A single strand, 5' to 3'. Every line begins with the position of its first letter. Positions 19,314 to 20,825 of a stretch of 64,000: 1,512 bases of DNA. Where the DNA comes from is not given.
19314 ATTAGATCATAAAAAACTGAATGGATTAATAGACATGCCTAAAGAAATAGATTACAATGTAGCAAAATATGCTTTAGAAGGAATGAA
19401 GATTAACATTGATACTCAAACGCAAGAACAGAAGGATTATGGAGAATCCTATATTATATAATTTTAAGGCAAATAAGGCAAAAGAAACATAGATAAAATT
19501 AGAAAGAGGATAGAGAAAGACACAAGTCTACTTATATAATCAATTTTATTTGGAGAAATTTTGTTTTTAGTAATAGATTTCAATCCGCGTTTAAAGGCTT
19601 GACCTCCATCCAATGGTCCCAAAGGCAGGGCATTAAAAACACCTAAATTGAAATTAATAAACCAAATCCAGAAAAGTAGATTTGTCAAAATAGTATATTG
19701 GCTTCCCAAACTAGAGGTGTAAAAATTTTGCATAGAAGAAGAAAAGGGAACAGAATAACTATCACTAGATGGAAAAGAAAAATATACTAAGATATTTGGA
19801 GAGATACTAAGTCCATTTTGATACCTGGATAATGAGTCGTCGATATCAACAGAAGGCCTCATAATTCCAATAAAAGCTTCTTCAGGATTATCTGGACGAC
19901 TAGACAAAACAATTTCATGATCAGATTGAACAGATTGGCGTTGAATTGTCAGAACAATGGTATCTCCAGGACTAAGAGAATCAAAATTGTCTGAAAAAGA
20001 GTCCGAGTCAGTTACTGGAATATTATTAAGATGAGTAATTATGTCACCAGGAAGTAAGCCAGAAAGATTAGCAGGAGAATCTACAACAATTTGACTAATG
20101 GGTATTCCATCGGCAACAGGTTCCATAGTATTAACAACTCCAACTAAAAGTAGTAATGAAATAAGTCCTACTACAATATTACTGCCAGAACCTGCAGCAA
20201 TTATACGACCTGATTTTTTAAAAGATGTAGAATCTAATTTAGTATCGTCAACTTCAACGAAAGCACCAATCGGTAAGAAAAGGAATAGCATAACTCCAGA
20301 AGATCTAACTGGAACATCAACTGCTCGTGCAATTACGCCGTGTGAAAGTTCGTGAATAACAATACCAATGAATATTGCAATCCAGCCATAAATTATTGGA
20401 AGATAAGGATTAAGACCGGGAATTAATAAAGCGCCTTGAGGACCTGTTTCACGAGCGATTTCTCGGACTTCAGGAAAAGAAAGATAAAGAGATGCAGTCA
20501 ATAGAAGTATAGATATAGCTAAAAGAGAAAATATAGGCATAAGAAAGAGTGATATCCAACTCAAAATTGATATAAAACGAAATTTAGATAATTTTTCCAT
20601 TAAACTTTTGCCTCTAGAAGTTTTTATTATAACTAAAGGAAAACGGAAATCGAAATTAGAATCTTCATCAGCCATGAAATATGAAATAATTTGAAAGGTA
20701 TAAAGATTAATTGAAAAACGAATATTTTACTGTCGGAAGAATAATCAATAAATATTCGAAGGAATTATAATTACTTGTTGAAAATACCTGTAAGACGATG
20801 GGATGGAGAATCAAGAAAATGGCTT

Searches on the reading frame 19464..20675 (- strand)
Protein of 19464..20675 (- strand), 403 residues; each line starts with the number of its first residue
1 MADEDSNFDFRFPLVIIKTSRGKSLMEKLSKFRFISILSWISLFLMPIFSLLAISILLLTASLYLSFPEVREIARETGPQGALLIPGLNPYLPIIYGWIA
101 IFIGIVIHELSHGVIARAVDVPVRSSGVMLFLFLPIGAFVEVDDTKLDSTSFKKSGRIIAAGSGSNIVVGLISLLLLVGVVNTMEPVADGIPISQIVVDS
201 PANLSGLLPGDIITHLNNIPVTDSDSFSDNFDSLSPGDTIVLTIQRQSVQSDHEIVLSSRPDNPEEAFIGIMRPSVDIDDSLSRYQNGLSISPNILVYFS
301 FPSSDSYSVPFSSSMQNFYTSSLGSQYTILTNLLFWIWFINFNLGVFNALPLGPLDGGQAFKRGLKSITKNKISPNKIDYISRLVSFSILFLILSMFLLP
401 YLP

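Call 31: search_protein_families(library=ncbifam, proteins=[window:19464-20675:-], max_evalue=0.1)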
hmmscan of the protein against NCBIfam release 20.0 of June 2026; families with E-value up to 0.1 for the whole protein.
window:19464-20675:- (403 aa): 18 families
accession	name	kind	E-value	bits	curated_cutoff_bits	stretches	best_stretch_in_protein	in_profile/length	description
TIGR02037.1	degP_htrA_DO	subfamily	4.9e-09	35.6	416.2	1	189-266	259-336/434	Do family serine endopeptidase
TIGR00054.1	TIGR00054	equivalog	6e-08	31.9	147.55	2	326-398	340-410/421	RIP metalloprotease RseP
NF008046.0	PRK10779.1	equivalog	5.5e-07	29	477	2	193-280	226-313/450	sigma E protease regulator RseP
NF041521.1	HhoA_HhoB_HtrA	equivalog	7.8e-07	28.7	450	1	188-253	262-327/335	HhoA/HhoB/HtrA family serine endopeptidase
NF041824.1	daptide_HExxH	equivalog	1.9e-06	27.3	300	1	99-177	165-241/379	daptide biosynthesis intramembrane metalloprotease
NF047968.1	SerProtHtrA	equivalog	2.2e-05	24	470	1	186-255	286-355/357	serine protease HtrA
TIGR02038.1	protease_degS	equivalog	3.2e-05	23.2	422.95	1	188-257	277-346/351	outer membrane-stress sensor serine endopeptidase DegS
NF040960.1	MamE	equivalog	4.6e-05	22.2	800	1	182-266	460-544/659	magnetosome formation protease MamE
NF008147.1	PRK10898.1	equivalog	7.2e-05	22.1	408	1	188-255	278-345/352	outer membrane-stress sensor serine endopeptidase DegS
NF041199.1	trx7_PDZ_seleno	equivalog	0.00089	18.3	300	1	189-259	203-274/390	Trx7/PDZ domain-containing (seleno)protein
NF008189.1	PRK10942.1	equivalog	0.0028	16.2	720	1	189-258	313-382/477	serine endoprotease DegP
TIGR01713.1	typeII_sec_gspC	equivalog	0.0044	16.6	101.6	1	205-252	207-254/259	type II secretion system protein GspC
NF051464.1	tail_spec_CT441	exception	0.0068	15.2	700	1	178-254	247-327/645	tail-specific protease Tsp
TIGR02860.1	spore_IV_B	equivalog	0.0081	15.2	305.25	1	198-255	122-178/402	SpoIVB peptidase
NF040965.1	MamP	equivalog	0.0092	15.6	300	1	202-255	147-200/290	magnetosome magnetite formation protein MamP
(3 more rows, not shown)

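Call 45: search_protein_families(library=pfam, proteins=[window:19464-20675:-], max_evalue=0.1)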
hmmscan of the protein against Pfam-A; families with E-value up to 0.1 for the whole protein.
window:19464-20675:- (403 aa): 5 families
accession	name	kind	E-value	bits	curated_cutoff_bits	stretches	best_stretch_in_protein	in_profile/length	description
PF02163.28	Peptidase_M50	-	1e-28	100.6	27.2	1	98-392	3-220/221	Peptidase family M50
PF13180.12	PDZ_2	-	2.9e-12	47.1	27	1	184-255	7-78/80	PDZ domain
PF17820.7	PDZ_6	-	8.7e-07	29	27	1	193-246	2-54/54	PDZ domain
PF00595.29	PDZ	-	0.0071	17.1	23.2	1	188-223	24-59/81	PDZ domain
PF12812.13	PDZ_1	-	0.023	15.2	28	0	209-231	50-72/78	PDZ-like domain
